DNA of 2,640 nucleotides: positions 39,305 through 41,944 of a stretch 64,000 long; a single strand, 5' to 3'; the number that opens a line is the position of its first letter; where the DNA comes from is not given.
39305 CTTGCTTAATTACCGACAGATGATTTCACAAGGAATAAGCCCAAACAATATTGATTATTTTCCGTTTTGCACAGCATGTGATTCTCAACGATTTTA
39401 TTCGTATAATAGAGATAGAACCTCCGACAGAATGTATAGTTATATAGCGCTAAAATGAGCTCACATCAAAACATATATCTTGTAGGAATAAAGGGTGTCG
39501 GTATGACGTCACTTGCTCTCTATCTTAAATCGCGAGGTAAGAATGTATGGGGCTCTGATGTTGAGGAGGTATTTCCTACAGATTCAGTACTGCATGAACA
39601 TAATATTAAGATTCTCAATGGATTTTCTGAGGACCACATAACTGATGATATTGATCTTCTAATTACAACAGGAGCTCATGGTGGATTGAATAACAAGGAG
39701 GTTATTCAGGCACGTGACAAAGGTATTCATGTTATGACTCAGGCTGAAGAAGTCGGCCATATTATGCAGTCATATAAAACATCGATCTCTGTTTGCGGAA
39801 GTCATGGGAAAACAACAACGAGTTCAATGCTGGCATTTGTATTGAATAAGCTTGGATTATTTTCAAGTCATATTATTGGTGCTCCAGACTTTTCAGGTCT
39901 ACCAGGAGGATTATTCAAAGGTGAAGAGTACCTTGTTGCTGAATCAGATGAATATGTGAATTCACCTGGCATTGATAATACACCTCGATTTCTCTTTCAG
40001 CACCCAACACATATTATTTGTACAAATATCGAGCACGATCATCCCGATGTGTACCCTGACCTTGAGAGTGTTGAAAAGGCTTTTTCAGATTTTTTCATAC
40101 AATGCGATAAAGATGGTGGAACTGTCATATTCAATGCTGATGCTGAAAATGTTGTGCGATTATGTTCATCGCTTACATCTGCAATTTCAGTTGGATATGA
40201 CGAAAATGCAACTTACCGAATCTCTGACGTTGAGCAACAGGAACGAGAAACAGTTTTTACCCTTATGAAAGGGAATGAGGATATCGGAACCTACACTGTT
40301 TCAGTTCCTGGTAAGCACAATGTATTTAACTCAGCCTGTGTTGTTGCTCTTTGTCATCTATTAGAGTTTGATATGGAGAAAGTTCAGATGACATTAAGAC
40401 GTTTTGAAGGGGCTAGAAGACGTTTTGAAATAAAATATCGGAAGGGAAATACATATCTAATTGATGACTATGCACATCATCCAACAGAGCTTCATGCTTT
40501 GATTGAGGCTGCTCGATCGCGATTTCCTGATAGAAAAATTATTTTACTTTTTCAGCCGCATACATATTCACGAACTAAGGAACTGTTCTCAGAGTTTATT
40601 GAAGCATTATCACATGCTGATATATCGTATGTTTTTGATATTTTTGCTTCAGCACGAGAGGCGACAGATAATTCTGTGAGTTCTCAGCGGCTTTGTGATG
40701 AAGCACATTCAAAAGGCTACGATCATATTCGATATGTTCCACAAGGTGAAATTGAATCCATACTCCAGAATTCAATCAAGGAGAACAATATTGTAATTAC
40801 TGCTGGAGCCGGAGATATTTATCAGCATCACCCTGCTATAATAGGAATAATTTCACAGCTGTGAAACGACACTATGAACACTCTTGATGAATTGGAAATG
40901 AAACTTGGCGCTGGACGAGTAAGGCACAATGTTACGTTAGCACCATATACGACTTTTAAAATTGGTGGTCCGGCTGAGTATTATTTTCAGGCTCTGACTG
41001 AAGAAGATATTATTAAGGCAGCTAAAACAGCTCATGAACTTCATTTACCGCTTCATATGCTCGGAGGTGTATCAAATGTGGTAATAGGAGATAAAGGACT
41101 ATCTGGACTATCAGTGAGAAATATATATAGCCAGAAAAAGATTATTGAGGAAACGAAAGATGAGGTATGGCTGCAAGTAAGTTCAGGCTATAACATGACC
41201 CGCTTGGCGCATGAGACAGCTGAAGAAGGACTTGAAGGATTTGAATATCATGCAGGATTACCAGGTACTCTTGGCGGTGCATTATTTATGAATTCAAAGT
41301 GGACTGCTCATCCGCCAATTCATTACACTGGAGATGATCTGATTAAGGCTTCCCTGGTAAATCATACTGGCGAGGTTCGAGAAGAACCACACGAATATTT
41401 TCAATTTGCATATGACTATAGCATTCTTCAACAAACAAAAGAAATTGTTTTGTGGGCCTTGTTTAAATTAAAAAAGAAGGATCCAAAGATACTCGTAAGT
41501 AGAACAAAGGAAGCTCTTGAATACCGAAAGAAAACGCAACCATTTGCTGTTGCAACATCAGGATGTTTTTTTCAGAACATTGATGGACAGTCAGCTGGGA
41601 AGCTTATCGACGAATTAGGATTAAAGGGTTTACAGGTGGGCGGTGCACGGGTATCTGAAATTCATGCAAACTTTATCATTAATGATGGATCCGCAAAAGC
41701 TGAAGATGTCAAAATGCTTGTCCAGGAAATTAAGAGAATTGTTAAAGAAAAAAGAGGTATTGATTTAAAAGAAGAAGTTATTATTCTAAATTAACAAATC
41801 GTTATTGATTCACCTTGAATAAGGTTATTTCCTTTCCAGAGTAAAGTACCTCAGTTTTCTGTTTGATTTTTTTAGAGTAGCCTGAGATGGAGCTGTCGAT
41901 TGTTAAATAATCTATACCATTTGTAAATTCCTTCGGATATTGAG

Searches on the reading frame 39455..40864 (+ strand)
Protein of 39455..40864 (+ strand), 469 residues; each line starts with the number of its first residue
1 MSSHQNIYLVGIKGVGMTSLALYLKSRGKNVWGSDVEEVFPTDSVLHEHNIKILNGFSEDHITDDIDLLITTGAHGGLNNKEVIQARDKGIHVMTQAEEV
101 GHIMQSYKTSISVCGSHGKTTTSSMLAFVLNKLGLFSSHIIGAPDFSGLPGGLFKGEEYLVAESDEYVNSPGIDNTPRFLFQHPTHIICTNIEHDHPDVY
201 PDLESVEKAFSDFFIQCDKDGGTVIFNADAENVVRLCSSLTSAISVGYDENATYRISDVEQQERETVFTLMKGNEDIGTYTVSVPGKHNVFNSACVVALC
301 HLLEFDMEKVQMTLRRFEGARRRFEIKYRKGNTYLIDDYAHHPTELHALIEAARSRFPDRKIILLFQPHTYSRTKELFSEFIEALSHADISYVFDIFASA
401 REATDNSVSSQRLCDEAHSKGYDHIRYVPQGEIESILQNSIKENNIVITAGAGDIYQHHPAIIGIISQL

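Call 70: search_protein_families(library=pfam, proteins=[window:39455-40864:+], max_evalue=0.00001)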
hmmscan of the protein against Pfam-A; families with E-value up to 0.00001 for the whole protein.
window:39455-40864:+ (469 aa): 3 families
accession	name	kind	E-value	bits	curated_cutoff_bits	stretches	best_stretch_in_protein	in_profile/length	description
PF08245.18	Mur_ligase_M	-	7e-21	75.5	24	1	113-299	1-199/200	Mur ligase middle domain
PF02875.26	Mur_ligase_C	-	2.8e-19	70.6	28.4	1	322-453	1-127/127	Mur ligase, glutamate ligase domain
PF01225.30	Mur_ligase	-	1.5e-13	51.4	21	1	7-107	2-94/95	Mur ligase family, catalytic domain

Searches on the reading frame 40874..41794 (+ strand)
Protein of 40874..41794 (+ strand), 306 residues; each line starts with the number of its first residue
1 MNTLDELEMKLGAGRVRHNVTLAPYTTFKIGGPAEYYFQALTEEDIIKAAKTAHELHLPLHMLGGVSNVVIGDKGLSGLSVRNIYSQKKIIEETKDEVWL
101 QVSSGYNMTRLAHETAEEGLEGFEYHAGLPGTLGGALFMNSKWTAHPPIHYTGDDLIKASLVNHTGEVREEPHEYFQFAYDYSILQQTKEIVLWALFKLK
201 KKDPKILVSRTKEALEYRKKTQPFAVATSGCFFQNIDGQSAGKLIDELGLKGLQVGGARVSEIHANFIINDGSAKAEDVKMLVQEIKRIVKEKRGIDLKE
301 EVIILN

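Call 70: search_protein_families(library=pfam, proteins=[window:40874-41794:+], max_evalue=0.00001)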
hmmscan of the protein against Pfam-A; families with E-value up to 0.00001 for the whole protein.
window:40874-41794:+ (306 aa): 2 families
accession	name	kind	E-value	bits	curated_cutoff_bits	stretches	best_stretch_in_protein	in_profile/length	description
PF02873.21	MurB_C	-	1.1e-29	102.9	27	1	210-304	5-98/99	UDP-N-acetylenolpyruvoylglucosamine reductase, C-terminal domain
PF01565.28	FAD_binding_4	-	4.5e-13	49.5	26.4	1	35-169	2-136/139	FAD binding domain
